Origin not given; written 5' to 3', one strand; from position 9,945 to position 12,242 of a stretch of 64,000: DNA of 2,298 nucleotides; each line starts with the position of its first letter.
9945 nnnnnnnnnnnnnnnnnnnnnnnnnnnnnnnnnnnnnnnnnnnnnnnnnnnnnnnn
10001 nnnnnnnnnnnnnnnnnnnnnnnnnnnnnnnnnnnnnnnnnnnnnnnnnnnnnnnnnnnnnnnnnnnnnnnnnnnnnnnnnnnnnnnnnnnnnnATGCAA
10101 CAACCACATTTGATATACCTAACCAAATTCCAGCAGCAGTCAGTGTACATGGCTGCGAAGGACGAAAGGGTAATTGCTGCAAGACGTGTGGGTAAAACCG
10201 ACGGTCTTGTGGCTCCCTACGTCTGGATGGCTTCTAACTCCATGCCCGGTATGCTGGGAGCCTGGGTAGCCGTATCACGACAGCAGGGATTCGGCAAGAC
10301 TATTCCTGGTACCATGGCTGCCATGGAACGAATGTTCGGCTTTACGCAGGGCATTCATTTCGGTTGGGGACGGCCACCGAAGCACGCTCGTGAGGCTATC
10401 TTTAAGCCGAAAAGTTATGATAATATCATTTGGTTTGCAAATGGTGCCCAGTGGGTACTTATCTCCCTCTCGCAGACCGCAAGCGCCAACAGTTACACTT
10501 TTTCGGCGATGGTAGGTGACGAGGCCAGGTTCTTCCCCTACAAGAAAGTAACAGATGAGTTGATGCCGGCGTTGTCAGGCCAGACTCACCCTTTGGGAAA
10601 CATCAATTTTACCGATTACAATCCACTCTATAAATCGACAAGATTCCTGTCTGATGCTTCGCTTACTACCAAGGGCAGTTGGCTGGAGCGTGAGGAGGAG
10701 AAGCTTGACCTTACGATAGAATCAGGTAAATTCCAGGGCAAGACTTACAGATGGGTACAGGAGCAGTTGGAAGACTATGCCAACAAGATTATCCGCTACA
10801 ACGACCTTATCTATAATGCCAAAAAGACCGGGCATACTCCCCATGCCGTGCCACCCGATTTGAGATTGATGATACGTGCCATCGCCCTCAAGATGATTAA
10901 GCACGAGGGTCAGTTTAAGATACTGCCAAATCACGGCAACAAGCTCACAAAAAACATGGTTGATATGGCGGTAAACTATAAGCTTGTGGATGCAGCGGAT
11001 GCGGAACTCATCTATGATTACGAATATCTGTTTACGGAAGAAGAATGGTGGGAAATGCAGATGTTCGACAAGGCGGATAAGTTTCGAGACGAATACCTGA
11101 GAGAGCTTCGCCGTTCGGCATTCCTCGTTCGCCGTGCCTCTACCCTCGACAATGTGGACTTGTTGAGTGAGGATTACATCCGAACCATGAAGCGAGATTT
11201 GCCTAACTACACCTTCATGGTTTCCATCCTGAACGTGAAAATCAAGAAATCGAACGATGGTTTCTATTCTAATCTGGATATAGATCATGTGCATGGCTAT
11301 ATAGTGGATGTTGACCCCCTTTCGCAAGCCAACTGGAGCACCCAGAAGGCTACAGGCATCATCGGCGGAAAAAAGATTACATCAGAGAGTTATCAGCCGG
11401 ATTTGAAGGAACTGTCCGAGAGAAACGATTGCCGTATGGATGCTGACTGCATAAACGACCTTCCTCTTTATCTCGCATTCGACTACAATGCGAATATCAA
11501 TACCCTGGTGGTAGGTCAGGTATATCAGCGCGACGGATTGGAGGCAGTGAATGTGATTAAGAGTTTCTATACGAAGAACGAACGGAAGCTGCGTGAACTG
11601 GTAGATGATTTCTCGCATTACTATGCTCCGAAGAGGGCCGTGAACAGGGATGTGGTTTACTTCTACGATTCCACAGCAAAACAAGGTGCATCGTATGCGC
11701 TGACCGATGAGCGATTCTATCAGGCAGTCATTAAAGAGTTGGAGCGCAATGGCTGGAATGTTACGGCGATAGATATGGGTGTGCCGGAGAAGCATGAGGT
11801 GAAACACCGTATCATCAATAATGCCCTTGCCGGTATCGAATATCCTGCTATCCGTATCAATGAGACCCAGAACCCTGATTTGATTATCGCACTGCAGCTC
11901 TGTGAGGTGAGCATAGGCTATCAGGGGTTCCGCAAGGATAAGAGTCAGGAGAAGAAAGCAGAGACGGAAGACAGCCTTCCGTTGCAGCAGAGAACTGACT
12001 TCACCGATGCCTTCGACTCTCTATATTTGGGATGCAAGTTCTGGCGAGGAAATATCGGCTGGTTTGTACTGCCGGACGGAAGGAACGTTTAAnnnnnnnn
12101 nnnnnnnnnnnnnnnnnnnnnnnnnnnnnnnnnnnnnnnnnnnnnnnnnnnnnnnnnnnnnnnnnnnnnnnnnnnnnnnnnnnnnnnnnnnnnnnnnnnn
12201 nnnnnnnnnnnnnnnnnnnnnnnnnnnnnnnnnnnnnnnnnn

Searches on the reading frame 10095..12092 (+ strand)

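Call 43: search_protein_families(library=phrogs, proteins=[window:10095-12092:+], max_evalue=0.001)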
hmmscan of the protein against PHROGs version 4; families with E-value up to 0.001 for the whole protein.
window:10095-12092:+ (665 aa): 1 family
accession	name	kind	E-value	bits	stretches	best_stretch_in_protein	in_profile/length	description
phrog_2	-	head and packaging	0.00075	19.3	1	14-177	270-402/807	terminase large subunit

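Call 53: search_protein_families(library=pfam, proteins=[window:10095-12092:+], max_evalue=0.01)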
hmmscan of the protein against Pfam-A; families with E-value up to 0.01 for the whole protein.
window:10095-12092:+ (665 aa): 0 families
